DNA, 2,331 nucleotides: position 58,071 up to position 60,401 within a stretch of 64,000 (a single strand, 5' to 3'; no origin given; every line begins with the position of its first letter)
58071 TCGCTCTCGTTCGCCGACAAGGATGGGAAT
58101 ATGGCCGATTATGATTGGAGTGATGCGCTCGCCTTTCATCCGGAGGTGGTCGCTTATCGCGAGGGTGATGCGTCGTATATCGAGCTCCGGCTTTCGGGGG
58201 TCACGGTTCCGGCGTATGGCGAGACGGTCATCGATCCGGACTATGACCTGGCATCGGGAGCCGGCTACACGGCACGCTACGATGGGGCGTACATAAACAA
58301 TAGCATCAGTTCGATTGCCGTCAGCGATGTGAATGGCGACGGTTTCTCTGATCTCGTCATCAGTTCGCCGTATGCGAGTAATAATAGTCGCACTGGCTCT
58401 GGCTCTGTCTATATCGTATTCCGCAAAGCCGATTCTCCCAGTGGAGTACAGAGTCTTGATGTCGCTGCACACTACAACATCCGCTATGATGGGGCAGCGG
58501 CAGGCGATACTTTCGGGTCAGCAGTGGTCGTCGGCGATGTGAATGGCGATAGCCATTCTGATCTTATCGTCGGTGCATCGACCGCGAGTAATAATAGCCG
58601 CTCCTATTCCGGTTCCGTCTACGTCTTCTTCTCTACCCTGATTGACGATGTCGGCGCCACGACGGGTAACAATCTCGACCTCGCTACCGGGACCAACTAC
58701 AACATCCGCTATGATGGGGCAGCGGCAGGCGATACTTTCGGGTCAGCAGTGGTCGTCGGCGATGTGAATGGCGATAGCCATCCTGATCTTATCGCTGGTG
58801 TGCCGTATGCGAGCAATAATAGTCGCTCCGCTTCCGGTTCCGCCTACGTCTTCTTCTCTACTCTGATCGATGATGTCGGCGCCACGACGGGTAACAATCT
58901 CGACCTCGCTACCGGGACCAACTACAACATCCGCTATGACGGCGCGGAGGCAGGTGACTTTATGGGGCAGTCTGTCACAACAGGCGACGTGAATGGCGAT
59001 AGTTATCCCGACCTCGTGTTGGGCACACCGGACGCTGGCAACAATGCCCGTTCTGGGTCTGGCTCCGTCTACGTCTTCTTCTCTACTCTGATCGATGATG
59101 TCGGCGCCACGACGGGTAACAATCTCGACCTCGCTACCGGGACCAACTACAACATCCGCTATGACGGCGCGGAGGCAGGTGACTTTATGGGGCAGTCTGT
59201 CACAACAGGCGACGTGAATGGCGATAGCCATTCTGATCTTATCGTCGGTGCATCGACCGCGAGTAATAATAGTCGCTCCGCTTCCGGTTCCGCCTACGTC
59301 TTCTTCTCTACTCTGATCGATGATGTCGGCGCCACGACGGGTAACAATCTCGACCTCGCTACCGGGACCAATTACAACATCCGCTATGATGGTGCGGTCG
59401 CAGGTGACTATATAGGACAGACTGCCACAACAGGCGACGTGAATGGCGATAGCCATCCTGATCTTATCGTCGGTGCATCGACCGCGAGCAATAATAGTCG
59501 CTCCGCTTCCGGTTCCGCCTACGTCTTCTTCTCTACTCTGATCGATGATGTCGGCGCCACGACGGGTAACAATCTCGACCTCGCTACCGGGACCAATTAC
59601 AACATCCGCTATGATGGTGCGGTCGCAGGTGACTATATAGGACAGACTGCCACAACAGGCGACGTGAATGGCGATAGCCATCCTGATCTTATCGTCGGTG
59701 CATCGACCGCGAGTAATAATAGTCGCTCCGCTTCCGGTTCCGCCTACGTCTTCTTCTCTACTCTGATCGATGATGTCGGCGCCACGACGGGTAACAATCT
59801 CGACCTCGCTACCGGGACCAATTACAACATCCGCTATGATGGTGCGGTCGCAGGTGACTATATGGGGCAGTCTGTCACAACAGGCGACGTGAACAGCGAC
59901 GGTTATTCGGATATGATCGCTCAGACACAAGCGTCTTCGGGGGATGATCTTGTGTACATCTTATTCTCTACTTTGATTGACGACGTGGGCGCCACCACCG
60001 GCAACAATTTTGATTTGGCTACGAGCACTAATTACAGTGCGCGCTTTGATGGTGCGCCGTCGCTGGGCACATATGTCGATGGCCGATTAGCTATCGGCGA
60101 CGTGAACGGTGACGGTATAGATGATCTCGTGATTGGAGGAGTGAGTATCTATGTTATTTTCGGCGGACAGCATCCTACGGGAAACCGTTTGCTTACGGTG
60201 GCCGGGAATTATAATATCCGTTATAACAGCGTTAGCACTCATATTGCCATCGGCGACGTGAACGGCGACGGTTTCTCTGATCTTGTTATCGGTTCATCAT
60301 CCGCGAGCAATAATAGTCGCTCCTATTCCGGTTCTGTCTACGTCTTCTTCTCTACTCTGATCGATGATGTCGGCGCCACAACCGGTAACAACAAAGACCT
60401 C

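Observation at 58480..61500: FG-GAP protein built from >=14 near-identical 219-bp units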

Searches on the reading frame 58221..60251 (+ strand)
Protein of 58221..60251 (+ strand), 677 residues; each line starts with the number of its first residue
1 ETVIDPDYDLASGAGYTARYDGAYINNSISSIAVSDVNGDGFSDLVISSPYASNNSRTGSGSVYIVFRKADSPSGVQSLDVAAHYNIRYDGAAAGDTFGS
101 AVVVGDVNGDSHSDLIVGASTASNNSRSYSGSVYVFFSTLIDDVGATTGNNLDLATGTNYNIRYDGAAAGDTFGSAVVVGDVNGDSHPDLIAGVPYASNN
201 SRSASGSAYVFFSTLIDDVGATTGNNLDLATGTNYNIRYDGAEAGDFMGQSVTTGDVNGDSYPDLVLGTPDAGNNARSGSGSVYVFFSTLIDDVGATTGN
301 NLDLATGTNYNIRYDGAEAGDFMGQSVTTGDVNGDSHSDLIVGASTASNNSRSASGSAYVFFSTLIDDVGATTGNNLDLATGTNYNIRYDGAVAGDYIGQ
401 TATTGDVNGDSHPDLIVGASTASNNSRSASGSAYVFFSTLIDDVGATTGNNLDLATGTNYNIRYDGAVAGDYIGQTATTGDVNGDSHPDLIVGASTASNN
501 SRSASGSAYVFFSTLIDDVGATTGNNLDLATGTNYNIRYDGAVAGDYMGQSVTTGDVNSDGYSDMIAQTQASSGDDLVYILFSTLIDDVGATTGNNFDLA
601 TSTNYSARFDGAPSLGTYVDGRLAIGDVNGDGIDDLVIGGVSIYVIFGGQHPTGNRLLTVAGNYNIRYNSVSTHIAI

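Call 29: search_solved_structures(query=window:58221-60251:+, max_evalue=0.001)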
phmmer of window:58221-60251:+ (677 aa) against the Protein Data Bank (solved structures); distinct sequences matched with E-value up to 0.001: 41.
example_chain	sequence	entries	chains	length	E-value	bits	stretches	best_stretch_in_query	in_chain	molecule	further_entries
8tcf_A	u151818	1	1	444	3.3e-06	28.8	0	22-120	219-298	Integrin alpha-V heavy chain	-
8tcg_A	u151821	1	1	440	3.3e-06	28.8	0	21-120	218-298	Integrin alpha-V heavy chain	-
9ind_A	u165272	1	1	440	7.9e-06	27.5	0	23-120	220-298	Integrin alpha-V heavy chain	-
9xmm_A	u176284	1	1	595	9.7e-06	27.3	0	21-270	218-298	Integrin alpha-V heavy chain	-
6om2_A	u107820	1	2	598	1e-05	27.2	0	21-270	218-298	Integrin alpha-V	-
6om1_A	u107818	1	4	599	1e-05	27.2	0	21-270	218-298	Integrin alpha-V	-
5ffg_A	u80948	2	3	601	1e-05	27.2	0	21-270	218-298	Integrin alpha-V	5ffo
5ner_A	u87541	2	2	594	1.2e-05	27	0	24-120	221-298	Integrin alpha-V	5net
4um9_A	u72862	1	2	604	1.2e-05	27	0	24-120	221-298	Integrin alpha-V heavy chain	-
9cz7_A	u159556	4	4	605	1.2e-05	27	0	24-120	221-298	Integrin alpha-V heavy chain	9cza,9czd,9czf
5nem_A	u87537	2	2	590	1.2e-05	27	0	24-120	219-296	Integrin alpha-V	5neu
7y1t_A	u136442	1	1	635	1.3e-05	26.8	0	21-270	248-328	Integrin alpha-V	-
8ij5_E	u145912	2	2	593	1.5e-05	26.6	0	22-120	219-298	Integrin alpha-V heavy chain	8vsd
8w30_A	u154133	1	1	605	1.7e-05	26.5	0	22-120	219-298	Integrin alpha-V heavy chain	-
4um8_A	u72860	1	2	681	2e-05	26.2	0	22-120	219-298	INTEGRIN ALPHA-V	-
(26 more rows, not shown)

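Call 80: search_solved_structures(query=A4, max_evalue=0.01, show_alignments=0)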
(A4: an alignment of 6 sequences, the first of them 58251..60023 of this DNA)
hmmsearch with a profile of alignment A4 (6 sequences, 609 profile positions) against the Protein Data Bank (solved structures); distinct sequences matched with E-value up to 0.01: 22.
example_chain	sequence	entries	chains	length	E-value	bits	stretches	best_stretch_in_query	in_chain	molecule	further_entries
7ceb_A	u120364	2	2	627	6.4e-05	24.2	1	8-110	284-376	Integrin alpha-6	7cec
9p6s_A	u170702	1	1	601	7.6e-05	24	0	17-116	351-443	Integrin alpha-5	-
3vi3_A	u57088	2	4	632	8.5e-05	23.8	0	17-116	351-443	Integrin alpha-5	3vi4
4wk4_A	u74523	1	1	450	0.00011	23.5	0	18-115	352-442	Integrin alpha-5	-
9nab_B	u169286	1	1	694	0.00012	23.4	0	17-116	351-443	Human Integrin alpha 5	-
4wjk_A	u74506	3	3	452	0.00013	23.3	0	17-115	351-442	Integrin alpha-5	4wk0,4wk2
1tye_A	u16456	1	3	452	0.0003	22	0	13-40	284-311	Integrin alpha-IIb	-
7td8_A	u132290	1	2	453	0.00035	21.8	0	14-40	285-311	Integrin alpha-IIb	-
3fcu_A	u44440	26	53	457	0.00035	21.8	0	14-40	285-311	Integrin, alpha 2b | Integrin alpha-IIb | Integrin alphaIIB beta3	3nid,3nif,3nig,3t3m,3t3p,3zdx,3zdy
4z7n_A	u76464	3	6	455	0.00036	21.8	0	14-40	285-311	Integrin alpha-IIb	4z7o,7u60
4z7q_A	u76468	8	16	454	0.00036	21.8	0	14-40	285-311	Integrin alpha-IIb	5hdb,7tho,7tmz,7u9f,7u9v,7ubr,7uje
2vc2_A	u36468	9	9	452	0.00037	21.7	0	14-40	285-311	INTEGRIN ALPHA-IIB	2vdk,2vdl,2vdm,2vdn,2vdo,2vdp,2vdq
9b9j_A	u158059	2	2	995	0.00038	21.7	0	18-116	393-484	Integrin alpha-5 light chain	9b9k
9ckv_A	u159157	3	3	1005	0.00039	21.6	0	18-116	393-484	Integrin alpha-5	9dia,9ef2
7nwl_A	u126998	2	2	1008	0.0004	21.6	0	18-116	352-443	Integrin alpha-5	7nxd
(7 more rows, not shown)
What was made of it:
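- The closest solved sequences are integrin alpha Ca-blades (calls 29, 80).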
